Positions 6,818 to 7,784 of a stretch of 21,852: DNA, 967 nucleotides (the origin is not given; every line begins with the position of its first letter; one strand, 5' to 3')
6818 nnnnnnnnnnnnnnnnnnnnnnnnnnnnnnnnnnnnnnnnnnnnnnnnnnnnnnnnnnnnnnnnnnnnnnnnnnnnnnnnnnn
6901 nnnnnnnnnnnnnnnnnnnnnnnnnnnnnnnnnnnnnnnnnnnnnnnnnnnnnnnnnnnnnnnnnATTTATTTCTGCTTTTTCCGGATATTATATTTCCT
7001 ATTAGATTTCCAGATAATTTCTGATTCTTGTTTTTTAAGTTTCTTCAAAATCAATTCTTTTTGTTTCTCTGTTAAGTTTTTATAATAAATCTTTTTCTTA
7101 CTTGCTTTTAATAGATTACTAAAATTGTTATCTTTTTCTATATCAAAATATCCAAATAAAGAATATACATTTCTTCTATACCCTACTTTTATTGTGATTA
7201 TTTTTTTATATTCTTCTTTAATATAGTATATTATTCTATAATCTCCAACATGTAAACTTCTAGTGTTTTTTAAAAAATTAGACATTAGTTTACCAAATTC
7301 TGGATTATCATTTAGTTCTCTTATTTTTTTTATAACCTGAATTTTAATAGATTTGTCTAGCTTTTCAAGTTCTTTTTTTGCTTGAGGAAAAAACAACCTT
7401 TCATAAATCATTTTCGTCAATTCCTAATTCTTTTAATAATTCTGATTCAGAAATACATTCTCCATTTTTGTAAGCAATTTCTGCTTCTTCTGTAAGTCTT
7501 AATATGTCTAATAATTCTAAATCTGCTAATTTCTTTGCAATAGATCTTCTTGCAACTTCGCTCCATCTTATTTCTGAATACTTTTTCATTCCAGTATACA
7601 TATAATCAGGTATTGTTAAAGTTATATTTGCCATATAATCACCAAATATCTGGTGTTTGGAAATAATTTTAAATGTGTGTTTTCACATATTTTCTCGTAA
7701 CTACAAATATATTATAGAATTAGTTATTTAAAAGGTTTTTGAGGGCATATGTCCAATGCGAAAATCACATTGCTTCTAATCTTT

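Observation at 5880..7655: nurA is the third gene of an RHH-RelE/ParE toxin-antitoxin operon, detached from herA-mre11-rad50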

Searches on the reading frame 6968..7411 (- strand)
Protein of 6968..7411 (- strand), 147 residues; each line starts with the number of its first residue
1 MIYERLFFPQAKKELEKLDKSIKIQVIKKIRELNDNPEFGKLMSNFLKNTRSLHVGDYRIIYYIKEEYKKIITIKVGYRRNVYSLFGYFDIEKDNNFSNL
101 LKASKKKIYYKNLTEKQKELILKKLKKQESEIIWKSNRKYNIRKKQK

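Call 3: search_protein_families(library=pfam, proteins=[window:6968-7411:-], max_evalue=1)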
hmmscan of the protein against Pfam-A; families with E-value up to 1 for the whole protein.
window:6968-7411:- (147 aa): 4 families
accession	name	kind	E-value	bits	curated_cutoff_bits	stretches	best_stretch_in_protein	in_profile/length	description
PF05016.21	ParE_toxin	-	2.1e-10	41.5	23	1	9-83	5-89/89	ParE toxin of type II toxin-antitoxin system, parDE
PF15781.12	ParE-like_toxin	-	0.0024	18.2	28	1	9-84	5-84/87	ParE-like toxin of type II bacterial toxin-antitoxin system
PF15416.12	DUF4623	-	0.086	11.7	28.9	1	44-108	330-394/450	Domain of unknown function (DUF4623)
PF00542.24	Ribosomal_L12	-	0.2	12.4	25.9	1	15-34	5-23/67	Ribosomal protein L7/L12 C-terminal domain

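Call 4: search_protein_families(library=ncbifam, proteins=[window:6968-7411:-], max_evalue=1)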
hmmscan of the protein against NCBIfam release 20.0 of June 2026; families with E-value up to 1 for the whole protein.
window:6968-7411:- (147 aa): 2 families
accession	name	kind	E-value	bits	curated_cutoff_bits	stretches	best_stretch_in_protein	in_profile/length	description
TIGR02385.1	RelE_StbE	subfamily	6.6e-05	23.3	27.9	1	9-83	24-88/88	type II toxin-antitoxin system mRNA interferase toxin, RelE/StbE family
TIGR00163.1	PS_decarb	equivalog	0.011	14.8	111.75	1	44-112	127-186/243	archaetidylserine decarboxylase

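Call 14: find_homologous_proteins(query=window:6968-7411:-)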
Query window:6968-7411:- (147 aa): 11 proteins with E <= 0.001 among 96 candidates.
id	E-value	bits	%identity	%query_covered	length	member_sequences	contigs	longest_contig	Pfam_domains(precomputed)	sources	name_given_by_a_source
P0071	3.0e-84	298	100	100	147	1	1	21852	PF05016.22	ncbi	-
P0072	8.3e-69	248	75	99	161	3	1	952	PF05016.22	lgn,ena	-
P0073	1.9e-67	243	83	100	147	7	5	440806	PF05016.22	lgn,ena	-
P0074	7.7e-67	241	83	97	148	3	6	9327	PF05016.22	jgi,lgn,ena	jgi:mRNA interferase RelE/StbE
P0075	2.9e-57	210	76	100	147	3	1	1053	PF05016.22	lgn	-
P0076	7.1e-53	196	74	88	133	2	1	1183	PF05016.22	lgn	-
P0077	8.9e-30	121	59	75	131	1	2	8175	PF05016.22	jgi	jgi:mRNA-degrading endonuclease RelE of RelBE toxin-antitoxin system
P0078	9.8e-30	121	58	75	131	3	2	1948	PF05016.22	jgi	jgi:mRNA-degrading endonuclease RelE of RelBE toxin-antitoxin system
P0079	1.5e-5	43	40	56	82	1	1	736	PF05016.22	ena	-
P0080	1.0e-4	40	36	57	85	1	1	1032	PF05016.22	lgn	-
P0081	1.2e-4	40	37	54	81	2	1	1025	PF05016.22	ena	-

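Call 16: find_encoding_contigs(protein=P0073, flank=6000, max_places=6)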
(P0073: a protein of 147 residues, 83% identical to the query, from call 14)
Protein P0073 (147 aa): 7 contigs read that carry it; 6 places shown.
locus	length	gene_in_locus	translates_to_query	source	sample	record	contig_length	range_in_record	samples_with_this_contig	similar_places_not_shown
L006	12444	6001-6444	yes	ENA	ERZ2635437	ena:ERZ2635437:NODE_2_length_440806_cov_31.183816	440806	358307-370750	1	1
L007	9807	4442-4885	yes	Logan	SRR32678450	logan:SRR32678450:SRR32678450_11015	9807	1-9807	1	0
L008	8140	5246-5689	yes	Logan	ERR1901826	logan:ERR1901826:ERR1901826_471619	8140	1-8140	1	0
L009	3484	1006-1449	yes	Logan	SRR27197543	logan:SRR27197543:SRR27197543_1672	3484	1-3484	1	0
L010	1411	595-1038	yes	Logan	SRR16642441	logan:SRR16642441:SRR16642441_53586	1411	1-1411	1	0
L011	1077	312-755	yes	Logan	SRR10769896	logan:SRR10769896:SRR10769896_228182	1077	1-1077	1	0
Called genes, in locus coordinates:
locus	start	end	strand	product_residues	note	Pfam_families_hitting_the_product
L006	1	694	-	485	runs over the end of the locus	-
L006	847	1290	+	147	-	-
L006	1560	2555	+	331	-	PF07521:RMMBL (weak)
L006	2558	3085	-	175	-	-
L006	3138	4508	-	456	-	PF00437:T2SSE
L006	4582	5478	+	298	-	PF01435:Peptidase_M48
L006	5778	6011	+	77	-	PF26688:RHH_12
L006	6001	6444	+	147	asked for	PF05016:ParE_toxin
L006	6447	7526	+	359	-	PF09376:NurA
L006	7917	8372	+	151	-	-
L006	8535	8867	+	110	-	-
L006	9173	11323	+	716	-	PF09826:Beta_propel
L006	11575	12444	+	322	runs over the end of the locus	PF17761:DUF1016_N, PF06250:YhcG_C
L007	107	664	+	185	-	-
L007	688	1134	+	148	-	-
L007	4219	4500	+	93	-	PF26688:RHH_12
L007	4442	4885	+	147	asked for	PF05016:ParE_toxin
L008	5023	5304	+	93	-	PF26688:RHH_12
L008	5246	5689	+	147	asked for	PF05016:ParE_toxin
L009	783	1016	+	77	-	PF26688:RHH_12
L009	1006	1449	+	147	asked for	PF05016:ParE_toxin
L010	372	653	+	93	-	PF26688:RHH_12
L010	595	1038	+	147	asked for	PF05016:ParE_toxin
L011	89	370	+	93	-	PF26688:RHH_12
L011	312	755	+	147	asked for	PF05016:ParE_toxin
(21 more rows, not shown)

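Call 34: search_protein_families(library=padloc, proteins=[window:6968-7411:-], max_evalue=0.01)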
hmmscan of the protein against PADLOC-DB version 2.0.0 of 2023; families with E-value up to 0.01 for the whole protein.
window:6968-7411:- (147 aa): 0 families

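Call 52: find_encoding_contigs(protein=P0077, flank=5000, max_places=3)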
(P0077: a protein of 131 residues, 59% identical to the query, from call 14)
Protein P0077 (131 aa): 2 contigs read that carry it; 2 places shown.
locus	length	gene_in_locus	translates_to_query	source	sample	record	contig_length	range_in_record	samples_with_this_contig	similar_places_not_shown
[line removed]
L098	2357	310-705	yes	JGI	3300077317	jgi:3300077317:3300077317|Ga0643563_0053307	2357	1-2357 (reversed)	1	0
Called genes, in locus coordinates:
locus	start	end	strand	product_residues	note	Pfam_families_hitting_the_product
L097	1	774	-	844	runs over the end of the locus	?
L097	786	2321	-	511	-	-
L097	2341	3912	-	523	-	PF10102:DUF2341 (weak)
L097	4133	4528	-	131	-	-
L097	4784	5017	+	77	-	PF26688:RHH_12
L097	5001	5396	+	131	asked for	PF05016:ParE_toxin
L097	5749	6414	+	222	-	?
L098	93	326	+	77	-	PF26688:RHH_12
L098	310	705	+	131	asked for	PF05016:ParE_toxin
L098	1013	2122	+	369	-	PF04607:RelA_SpoT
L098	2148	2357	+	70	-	?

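Call 61: predict_structure(alignment_id=A6)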
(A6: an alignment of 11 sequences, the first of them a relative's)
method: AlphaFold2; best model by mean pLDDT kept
length: 147 residues; sequences in the alignment: 11
mean_pLDDT: 72.2   pTM: 0.56
mean pLDDT of the five models: 72.2, 70.5, 70.2, 68.1, 66.4
residues with pLDDT >= 90: 12; 70-90: 72; 50-70: 48; < 50: 15
segments of 3 or more residues with pLDDT < 50: 104-113, 144-147
pLDDT, mean of each block of 10 residues (from residue 1): 78 89 90 84 72 90 84 87 61 57 45 62 69 62 45
secondary structure, 60 per line:
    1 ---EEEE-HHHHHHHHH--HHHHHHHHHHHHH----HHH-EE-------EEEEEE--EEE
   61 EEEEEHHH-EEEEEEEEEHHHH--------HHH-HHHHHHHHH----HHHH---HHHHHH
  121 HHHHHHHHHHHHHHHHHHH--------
elements in order: E4-7 H9-17 H20-32 E50-55 E58-65 E70-78 H79-82 H95-103 H108-111 H115-139

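Call 63: search_solved_structures(query=A6, max_evalue=0.1)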
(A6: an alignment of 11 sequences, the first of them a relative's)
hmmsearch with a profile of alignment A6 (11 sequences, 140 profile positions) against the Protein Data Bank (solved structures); distinct sequences matched with E-value up to 0.1: 9.
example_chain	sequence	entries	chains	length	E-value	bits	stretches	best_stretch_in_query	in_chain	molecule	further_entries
2khe_A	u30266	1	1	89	1.8e-17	66.5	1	1-83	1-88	Toxin-like protein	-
3g5o_B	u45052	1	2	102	8.8e-11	44.9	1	3-84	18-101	Uncharacterized protein Rv2866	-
9g12_A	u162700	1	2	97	2.1e-09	40.4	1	3-84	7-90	Toxin RelE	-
4v7k_Ay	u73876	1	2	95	7.9e-08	35.3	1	1-85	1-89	Toxin relE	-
4v7j_Ay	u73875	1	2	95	1.6e-07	34.3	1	1-85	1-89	Toxin relE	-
4fxe_D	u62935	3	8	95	1.9e-07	34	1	1-85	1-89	mRNA interferase RelE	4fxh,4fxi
2kc8_A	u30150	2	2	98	1.3e-06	31.4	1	1-84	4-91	Toxin relE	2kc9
3bpq_B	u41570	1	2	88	0.00028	23.8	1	5-86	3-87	Toxin RelE3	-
1wmi_A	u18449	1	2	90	0.0095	18.8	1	1-83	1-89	hypothetical protein PHS013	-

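Call 65: fold_search(model_id=the predicted structure, library=pdb)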
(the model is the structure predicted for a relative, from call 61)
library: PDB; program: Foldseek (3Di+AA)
matches with E <= 10: 779; with E <= 0.001: 44
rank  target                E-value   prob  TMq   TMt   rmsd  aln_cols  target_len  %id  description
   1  2khe_MODEL_1_A        2.3e-07  1.00  0.51  0.82   2.0        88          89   33  Solution Structure of the Bacterial Toxin Rele from Thermus Thermophilus HB8 (released 2010-03-31)
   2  9g12_B                2.4e-06  1.00  0.50  0.84   1.5        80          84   26  Mycobacterium tuberculosis RelBE1 toxin-antitoxin system; rv1247c (relB1 antitoxin), rv1246c (relE1 toxin) (released 2025-12-17)
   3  3g5o_B                4.4e-06  1.00  0.51  0.88   1.4        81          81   28  The crystal structure of the toxin-antitoxin complex RelBE2 (Rv2865-2866) from Mycobacterium tuberculosis (released 2009-04-14)
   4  3g5o_C                7.3e-06  1.00  0.50  0.81   1.7        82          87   29  The crystal structure of the toxin-antitoxin complex RelBE2 (Rv2865-2866) from Mycobacterium tuberculosis (released 2009-04-14)
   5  9g12_A                1.0e-05  1.00  0.50  0.84   1.2        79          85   26  Mycobacterium tuberculosis RelBE1 toxin-antitoxin system; rv1247c (relB1 antitoxin), rv1246c (relE1 toxin) (released 2025-12-17)
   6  4fxe_E                1.6e-05  1.00  0.47  0.82   1.5        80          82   26  Crystal structure of the intact E. coli RelBE toxin-antitoxin complex (released 2012-08-29)
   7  5ja8_G                2.1e-05  1.00  0.46  0.61   4.7       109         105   16  Crystal structure of the HigB2 toxin in complex with Nb2 (released 2017-04-05)
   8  5ja8_A                3.5e-05  1.00  0.45  0.61   4.5       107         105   17  Crystal structure of the HigB2 toxin in complex with Nb2 (released 2017-04-05)
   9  2kc8_MODEL_1_A        3.7e-05  1.00  0.48  0.72   3.1        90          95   27  Structure of E. coli toxin RelE (R81A/R83A) mutant in complex with antitoxin RelBc (K47-L79) peptide (released 2009-03-17)
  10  4fxh_B                4.0e-05  1.00  0.48  0.72   9.2       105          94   23  Crystal structure of the isolated E. coli RelE toxin, P212121 form (released 2012-08-29)
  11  5mje_A                4.8e-05  1.00  0.49  0.62   4.6       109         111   17  Crystal structure of the HigB2 toxin in complex with Nb8 (released 2017-04-05)
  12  9w3a_A                4.8e-05  1.00  0.47  0.59   5.3       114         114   18  Crystal structure of PfiAT toxin-antitoxin complex (released 2026-02-11)
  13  5ja9_C                5.5e-05  1.00  0.45  0.63   5.2       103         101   19  Crystal structure of the HigB2 toxin in complex with Nb6 (released 2017-04-05)
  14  9w3a_B                9.9e-05  1.00  0.44  0.57   3.4        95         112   17  Crystal structure of PfiAT toxin-antitoxin complex (released 2026-02-11)
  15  5ja9_D                1.1e-04  1.00  0.45  0.64   4.9       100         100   20  Crystal structure of the HigB2 toxin in complex with Nb6 (released 2017-04-05)
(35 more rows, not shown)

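Call 76: search_dna_similar(query=window:6968-7411:-, collection=plasmids, mode=protein, max_evalue=0.001, max_rows=8)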
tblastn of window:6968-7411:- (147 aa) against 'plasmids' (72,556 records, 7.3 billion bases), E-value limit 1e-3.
No match.

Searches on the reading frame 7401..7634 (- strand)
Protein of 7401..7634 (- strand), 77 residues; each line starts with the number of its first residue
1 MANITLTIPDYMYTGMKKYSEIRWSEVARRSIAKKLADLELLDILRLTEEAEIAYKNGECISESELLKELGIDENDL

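Call 3: search_protein_families(library=pfam, proteins=[window:7401-7634:-], max_evalue=1)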
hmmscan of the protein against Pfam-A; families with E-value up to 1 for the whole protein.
window:7401-7634:- (77 aa): 0 families

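Call 4: search_protein_families(library=ncbifam, proteins=[window:7401-7634:-], max_evalue=1)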
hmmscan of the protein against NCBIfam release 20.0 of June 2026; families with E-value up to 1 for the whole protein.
window:7401-7634:- (77 aa): 2 families
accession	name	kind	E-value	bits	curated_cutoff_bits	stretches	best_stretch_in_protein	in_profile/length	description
NF050799.1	TA_anti_VapB_Sulfo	equivalog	0.00033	21.1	60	1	6-51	4-48/69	type II toxin-antitoxin system VapB family antitoxin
NF046040.1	RelB_antitoxin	equivalog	0.056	13.8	50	1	15-71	15-69/69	type II toxin-antitoxin system RelB family antitoxin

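Call 34: search_protein_families(library=padloc, proteins=[window:7401-7634:-], max_evalue=0.01)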
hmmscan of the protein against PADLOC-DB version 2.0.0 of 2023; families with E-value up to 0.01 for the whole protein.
window:7401-7634:- (77 aa): 0 families

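Call 51: list_cluster_members(proteins=[P0001, P0071, window:7401-7634:-, P0014, P0032])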
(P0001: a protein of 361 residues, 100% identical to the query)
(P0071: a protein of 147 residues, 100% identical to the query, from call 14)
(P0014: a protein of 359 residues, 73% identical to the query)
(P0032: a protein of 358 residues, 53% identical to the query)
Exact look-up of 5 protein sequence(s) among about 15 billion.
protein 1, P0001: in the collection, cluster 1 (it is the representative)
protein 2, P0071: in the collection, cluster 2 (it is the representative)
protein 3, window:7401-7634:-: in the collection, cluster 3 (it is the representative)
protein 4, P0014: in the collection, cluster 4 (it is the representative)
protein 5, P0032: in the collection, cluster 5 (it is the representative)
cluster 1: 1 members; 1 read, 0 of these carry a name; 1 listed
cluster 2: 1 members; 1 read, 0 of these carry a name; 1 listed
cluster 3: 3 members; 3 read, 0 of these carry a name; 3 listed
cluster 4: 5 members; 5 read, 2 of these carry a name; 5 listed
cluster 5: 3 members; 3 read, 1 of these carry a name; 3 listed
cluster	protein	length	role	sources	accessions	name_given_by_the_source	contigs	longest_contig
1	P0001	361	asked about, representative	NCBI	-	-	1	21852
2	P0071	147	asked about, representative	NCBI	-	-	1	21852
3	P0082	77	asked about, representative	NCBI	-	-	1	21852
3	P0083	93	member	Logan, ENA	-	-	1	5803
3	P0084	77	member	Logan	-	-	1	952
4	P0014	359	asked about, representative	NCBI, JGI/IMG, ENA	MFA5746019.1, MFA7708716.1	MAG: DNA double-strand break repair nuclease NurA [archaeon] | hypothetical protein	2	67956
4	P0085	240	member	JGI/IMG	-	hypothetical protein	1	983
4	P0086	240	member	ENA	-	-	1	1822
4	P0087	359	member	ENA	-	-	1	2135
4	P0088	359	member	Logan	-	-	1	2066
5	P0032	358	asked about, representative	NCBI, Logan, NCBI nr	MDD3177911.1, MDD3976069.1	MAG: DNA double-strand break repair nuclease NurA [Candidatus ainarchaeum sp.] | DNA double-strand break repair nuclease NurA [Candidatus ainarchaeum sp.]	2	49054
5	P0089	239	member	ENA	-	-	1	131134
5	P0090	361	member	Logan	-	-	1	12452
